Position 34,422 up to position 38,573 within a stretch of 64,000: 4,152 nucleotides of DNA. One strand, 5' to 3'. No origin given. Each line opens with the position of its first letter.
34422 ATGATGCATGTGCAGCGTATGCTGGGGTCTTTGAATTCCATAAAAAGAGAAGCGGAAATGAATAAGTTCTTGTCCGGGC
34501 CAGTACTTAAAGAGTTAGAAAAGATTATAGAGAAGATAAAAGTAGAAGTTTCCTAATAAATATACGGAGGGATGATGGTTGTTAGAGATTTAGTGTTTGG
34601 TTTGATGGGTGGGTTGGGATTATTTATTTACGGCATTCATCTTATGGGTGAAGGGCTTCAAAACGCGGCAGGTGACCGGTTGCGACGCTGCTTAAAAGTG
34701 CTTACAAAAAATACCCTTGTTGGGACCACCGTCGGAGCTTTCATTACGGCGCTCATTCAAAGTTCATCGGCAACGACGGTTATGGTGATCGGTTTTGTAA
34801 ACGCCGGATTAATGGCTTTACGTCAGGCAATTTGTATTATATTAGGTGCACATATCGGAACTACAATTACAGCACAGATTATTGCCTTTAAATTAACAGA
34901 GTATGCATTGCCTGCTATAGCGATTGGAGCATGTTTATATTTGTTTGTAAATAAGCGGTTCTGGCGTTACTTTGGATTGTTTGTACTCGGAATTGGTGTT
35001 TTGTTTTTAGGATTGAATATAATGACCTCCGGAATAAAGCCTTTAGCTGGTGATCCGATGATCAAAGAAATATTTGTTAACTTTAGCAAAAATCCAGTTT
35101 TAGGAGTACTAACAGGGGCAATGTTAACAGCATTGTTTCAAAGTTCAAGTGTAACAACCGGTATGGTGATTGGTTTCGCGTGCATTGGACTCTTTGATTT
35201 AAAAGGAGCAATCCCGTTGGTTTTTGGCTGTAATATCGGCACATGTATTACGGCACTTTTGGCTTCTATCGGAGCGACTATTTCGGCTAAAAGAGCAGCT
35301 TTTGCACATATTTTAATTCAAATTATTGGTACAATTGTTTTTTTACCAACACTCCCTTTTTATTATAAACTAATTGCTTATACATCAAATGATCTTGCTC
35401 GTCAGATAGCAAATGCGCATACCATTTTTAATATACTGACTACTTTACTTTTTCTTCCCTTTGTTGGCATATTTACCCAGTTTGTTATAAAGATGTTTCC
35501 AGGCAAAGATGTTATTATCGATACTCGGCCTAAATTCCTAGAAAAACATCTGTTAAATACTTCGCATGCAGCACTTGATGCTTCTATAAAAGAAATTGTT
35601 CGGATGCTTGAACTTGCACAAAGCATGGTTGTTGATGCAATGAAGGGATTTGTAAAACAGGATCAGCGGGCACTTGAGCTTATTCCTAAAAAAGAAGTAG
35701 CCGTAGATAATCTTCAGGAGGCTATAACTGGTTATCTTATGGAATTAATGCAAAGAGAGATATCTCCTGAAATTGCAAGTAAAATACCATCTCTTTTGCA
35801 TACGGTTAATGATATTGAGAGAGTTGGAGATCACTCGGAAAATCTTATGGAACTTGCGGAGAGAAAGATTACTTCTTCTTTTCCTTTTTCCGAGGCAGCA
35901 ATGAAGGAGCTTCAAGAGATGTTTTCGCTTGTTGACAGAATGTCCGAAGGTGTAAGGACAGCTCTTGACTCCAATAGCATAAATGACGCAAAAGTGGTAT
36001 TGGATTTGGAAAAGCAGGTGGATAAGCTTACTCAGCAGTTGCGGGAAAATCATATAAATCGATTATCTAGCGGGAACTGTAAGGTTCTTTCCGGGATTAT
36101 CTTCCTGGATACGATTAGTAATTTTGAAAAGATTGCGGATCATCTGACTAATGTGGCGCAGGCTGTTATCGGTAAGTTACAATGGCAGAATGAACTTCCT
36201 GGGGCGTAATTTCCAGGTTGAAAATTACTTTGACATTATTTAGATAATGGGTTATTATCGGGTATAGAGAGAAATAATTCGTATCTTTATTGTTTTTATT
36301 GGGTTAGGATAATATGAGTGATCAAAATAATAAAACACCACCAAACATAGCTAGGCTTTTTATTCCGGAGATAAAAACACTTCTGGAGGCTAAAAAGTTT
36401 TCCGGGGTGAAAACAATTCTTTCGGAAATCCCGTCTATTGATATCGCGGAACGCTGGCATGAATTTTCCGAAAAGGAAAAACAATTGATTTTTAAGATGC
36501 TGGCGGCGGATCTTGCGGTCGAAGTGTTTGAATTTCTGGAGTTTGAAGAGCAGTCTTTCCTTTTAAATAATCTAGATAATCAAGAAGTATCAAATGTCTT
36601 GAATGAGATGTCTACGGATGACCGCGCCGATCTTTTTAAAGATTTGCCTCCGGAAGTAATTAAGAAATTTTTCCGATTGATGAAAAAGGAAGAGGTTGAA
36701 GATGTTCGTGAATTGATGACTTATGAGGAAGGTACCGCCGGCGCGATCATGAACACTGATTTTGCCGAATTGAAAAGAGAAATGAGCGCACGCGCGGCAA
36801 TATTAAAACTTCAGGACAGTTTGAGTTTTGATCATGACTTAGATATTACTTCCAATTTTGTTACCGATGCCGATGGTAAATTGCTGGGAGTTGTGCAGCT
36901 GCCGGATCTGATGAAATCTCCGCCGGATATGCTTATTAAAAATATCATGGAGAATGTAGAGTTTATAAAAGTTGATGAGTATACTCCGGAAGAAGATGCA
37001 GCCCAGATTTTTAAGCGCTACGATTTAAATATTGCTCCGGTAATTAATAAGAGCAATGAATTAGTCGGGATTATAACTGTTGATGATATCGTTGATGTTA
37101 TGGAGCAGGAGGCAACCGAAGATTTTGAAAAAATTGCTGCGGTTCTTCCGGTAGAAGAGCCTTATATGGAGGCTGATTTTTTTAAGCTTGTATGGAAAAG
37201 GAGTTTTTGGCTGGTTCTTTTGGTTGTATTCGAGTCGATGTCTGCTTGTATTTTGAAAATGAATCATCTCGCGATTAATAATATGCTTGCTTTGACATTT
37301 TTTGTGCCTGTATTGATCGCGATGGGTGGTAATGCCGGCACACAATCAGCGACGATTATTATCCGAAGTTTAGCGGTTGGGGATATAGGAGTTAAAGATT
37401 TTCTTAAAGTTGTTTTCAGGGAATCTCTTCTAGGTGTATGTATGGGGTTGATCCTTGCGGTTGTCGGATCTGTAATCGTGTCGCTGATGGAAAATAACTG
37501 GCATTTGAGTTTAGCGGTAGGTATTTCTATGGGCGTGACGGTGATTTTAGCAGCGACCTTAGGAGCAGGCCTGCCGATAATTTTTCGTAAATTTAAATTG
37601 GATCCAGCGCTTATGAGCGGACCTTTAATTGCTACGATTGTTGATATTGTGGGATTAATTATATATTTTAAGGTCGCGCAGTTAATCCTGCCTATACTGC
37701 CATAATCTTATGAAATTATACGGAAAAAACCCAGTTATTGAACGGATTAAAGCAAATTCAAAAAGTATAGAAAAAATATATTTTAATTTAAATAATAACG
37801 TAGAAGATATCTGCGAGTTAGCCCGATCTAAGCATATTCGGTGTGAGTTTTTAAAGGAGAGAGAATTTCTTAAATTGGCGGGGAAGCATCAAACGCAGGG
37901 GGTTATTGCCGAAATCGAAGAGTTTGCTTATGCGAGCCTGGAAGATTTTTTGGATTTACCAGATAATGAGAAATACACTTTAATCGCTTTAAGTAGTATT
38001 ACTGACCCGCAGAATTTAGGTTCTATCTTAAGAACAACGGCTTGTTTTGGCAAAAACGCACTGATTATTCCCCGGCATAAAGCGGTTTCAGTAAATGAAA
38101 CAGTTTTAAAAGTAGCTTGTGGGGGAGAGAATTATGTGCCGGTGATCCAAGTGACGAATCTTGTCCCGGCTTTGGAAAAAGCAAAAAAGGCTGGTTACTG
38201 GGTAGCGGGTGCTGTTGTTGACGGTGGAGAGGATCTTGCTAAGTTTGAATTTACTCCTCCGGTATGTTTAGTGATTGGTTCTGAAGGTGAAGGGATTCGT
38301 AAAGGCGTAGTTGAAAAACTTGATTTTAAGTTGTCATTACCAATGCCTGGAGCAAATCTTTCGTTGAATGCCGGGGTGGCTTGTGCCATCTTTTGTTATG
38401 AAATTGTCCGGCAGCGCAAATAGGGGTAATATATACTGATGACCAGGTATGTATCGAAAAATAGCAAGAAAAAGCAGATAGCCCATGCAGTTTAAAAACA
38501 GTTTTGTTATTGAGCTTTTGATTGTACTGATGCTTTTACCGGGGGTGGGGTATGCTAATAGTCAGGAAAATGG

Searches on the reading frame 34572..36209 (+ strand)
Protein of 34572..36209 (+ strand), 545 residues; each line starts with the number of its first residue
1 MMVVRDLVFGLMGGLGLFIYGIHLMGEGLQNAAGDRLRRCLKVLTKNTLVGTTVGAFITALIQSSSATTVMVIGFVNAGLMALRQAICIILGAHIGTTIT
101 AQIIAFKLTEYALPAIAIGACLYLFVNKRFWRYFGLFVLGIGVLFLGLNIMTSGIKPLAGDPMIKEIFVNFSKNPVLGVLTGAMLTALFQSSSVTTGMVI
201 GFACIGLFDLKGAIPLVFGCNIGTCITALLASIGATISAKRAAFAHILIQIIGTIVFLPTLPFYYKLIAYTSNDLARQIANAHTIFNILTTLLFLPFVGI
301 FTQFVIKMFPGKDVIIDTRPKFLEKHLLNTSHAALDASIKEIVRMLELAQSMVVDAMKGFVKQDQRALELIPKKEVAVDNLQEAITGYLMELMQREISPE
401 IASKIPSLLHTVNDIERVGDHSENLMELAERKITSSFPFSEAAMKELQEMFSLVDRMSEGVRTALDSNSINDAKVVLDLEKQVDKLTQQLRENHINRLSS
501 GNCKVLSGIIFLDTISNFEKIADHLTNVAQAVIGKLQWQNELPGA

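Call 36: search_protein_families(library=pfam, proteins=[window:34572-36209:+], max_evalue=0.00001)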
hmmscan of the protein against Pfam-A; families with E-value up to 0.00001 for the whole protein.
window:34572-36209:+ (545 aa): 2 families
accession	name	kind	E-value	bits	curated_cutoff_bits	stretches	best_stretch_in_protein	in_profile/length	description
PF02690.20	Na_Pi_cotrans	-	1.8e-69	232.5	29.1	2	17-152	1-136/137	Na+/Pi-cotransporter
PF01895.24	PhoU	-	9.3e-29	100.1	23.5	2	342-428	1-88/89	PhoU domain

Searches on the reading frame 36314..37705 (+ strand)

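Call 36: search_protein_families(library=pfam, proteins=[window:36314-37705:+], max_evalue=0.00001)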
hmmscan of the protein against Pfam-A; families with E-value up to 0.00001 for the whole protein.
window:36314-37705:+ (463 aa): 3 families
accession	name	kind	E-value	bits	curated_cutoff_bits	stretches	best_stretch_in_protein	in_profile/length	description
PF01769.21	MgtE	-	8.4e-36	123.4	27.6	1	331-452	1-123/125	Divalent cation transporter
PF03448.22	MgtE_N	-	6.3e-24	84.9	25.9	1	41-139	3-101/102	MgtE intracellular N domain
PF00571.33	CBS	-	5.9e-14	52.6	24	1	209-263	2-55/57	CBS domain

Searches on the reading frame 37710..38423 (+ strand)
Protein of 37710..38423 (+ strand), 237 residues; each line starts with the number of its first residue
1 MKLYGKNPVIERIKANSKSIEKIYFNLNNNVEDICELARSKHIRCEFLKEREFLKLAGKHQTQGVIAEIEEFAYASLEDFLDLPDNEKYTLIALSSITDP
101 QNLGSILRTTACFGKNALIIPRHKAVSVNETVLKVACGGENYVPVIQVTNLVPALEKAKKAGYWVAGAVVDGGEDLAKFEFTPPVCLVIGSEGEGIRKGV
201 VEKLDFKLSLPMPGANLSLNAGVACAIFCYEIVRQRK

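Call 36: search_protein_families(library=pfam, proteins=[window:37710-38423:+], max_evalue=0.00001)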
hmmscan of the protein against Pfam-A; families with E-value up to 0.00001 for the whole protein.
window:37710-38423:+ (237 aa): 2 families
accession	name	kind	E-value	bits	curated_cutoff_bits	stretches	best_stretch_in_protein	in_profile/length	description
PF00588.24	SpoU_methylase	-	5e-36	124.4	29.7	1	91-230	3-142/142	SpoU rRNA Methylase family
PF08032.17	SpoU_sub_bind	-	4.1e-14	53.1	22.8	1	3-74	2-75/76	RNA 2'-O ribose methyltransferase substrate binding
